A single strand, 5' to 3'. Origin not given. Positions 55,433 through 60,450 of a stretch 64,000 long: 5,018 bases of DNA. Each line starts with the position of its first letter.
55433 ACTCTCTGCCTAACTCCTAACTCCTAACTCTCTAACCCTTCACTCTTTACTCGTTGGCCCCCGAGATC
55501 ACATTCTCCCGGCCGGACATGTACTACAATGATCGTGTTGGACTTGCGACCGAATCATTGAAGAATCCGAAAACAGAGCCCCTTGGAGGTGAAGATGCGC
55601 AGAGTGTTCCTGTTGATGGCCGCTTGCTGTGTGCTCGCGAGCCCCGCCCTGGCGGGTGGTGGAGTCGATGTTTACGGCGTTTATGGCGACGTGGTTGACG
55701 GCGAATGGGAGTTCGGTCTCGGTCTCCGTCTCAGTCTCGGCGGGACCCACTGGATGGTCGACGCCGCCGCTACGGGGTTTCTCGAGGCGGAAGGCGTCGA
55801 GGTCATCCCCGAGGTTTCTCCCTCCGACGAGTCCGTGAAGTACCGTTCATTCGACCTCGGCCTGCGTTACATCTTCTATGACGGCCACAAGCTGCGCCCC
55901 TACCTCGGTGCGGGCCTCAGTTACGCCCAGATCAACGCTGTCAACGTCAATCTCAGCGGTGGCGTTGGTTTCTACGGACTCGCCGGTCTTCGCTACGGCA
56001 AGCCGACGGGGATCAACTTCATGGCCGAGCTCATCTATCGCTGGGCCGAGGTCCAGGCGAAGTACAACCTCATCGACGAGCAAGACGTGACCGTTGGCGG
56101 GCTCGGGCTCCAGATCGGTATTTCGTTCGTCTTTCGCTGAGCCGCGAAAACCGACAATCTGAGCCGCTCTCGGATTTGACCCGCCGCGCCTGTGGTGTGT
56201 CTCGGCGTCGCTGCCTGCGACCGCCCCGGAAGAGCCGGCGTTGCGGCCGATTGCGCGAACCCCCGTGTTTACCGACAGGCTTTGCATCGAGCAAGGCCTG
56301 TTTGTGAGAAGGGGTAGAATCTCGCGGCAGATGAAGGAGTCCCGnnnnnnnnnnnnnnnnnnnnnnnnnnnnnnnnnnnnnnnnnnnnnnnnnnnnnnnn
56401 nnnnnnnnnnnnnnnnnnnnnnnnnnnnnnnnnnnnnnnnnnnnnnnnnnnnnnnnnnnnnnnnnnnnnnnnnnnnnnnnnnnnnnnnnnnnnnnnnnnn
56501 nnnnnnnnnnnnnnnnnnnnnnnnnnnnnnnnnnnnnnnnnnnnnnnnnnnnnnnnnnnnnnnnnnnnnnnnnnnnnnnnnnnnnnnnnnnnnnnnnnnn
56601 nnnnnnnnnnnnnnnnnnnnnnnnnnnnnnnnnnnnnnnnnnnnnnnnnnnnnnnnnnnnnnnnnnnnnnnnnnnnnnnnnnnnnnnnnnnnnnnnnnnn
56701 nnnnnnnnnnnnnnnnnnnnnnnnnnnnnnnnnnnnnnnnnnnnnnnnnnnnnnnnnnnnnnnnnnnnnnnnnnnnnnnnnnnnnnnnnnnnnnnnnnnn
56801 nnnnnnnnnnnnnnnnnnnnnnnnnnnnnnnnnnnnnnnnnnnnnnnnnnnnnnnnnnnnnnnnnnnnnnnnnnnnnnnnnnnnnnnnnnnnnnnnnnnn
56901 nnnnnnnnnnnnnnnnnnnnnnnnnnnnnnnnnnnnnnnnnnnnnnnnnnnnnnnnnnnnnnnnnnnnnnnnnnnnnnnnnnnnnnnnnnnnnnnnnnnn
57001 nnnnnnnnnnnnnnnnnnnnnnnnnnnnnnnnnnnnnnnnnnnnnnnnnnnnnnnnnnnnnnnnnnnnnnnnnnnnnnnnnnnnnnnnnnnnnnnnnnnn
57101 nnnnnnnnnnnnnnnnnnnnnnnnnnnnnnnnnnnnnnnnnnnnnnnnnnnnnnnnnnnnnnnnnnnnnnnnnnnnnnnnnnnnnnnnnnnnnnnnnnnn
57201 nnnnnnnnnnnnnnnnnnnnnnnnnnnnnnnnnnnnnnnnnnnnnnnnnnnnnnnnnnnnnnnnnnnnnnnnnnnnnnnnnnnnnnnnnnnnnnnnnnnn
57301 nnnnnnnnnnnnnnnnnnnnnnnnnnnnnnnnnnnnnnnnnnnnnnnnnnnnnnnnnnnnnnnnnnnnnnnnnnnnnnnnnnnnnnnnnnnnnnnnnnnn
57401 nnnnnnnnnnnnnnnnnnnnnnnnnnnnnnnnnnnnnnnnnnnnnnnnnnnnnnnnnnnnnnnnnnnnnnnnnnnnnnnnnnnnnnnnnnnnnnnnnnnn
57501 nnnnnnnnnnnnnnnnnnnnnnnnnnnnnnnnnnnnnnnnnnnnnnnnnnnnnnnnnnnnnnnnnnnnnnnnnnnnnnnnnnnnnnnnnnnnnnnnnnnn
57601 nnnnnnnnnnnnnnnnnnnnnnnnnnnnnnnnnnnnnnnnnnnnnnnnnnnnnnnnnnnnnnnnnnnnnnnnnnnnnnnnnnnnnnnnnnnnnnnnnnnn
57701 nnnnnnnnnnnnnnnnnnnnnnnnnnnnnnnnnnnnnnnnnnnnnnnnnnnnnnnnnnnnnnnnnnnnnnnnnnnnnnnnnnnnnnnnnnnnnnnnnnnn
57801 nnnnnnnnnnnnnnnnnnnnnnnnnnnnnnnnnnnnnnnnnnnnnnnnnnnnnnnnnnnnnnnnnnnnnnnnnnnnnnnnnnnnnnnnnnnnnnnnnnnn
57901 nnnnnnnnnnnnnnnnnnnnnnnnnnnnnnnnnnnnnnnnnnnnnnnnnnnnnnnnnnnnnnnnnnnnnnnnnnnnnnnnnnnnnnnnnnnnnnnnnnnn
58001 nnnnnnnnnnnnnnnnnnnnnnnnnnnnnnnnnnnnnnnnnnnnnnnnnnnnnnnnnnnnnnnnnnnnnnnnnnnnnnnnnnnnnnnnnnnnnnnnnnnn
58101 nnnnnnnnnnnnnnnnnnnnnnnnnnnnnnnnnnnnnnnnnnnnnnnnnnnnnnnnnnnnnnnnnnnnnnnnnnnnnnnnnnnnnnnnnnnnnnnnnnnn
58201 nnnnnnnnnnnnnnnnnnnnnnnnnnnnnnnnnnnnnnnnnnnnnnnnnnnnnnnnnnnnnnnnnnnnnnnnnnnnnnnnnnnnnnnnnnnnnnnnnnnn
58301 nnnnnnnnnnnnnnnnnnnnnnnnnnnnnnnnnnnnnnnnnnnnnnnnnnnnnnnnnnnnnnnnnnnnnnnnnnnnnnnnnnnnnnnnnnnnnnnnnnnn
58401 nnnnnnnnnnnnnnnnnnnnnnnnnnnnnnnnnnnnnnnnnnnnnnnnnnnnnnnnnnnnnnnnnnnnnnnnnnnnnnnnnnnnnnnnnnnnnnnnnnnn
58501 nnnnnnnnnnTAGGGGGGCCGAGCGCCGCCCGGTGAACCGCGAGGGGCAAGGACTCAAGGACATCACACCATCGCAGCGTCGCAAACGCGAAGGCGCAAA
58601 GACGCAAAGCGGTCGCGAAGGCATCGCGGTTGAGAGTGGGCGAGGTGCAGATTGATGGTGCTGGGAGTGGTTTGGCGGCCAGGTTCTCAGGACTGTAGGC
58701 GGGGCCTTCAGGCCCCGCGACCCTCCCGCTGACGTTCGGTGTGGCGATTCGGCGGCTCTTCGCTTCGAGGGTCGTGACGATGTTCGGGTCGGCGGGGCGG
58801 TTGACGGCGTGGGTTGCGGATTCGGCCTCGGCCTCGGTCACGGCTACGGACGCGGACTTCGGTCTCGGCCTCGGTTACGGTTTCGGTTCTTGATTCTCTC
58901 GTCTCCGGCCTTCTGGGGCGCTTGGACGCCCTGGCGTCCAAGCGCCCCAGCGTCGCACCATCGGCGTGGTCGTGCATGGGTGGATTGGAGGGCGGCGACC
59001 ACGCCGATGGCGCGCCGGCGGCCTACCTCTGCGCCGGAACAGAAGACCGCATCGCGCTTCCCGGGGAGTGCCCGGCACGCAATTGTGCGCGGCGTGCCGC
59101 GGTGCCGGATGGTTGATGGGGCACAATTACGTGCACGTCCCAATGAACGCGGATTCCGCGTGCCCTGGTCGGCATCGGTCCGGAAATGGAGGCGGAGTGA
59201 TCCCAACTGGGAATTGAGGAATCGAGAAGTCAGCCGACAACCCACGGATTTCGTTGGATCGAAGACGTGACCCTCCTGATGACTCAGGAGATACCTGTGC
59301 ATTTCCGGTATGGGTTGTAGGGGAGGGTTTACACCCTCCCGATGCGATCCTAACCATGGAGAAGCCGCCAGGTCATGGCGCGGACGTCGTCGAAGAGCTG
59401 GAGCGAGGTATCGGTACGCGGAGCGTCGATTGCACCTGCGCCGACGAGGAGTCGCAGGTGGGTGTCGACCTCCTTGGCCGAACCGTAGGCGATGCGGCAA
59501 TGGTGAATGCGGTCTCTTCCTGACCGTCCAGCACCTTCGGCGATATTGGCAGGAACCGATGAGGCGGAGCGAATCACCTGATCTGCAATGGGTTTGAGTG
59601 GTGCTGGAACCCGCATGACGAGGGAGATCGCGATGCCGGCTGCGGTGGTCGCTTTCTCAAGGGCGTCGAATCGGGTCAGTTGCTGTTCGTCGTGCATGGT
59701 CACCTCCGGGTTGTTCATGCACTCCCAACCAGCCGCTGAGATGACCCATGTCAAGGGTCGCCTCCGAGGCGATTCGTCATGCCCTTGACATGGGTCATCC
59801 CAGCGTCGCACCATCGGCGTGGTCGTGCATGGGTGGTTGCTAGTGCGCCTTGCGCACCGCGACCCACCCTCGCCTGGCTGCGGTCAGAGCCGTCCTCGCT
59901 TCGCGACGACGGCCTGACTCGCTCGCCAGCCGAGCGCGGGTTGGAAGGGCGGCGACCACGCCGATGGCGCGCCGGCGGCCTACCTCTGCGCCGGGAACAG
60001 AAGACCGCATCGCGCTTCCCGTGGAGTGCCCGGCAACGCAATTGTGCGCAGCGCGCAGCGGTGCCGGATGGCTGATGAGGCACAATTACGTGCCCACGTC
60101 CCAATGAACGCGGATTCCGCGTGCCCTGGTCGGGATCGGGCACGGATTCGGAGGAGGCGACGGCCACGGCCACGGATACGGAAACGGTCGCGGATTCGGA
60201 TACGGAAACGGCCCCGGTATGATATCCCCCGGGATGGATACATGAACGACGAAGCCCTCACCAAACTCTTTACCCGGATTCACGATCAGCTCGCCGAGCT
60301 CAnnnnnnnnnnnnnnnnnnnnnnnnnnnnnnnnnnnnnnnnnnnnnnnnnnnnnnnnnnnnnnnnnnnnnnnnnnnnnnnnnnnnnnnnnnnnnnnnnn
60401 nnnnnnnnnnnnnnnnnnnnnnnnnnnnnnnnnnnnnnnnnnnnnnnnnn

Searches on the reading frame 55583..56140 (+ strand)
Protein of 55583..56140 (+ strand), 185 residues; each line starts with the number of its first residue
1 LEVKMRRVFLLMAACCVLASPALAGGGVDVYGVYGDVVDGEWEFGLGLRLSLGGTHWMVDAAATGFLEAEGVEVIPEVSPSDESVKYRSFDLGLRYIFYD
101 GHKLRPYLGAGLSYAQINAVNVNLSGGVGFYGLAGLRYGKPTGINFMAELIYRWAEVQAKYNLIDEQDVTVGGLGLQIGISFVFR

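Call 22: search_protein_families(library=pfam, proteins=[window:55583-56140:+], max_evalue=0.01)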
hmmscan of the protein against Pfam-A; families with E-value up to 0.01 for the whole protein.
window:55583-56140:+ (185 aa): 2 families
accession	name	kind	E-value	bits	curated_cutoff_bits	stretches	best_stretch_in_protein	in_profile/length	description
PF13505.12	OMP_b-brl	-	1e-08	36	28.7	1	9-179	3-172/175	Outer membrane protein beta-barrel domain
PF05736.17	OprF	-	0.0032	17.7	23.5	1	89-176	92-176/184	OprF membrane domain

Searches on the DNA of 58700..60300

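Call 52: search_rna_families(source=window, start=58700, end=60300, threshold=evalue, max_evalue=10)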
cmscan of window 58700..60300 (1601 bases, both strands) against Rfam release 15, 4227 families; matches with E-value up to 10: 3.
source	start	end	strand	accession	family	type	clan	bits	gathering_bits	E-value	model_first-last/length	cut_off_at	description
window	58913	58950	+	RF03852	mir-610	Gene; miRNA;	-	18.6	90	1.1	16-60/75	no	mir-610 microRNA precursor family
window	60027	60102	+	RF02564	naRNA4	Gene; sRNA;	-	16.8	59.5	4.9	1-77/77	no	Nucleoid-associated noncoding RNA 4 (CssrE)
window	58883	58948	+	RF03086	chrB-b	Cis-reg;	-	14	36.5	6.7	1-49/49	no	chrB-b RNA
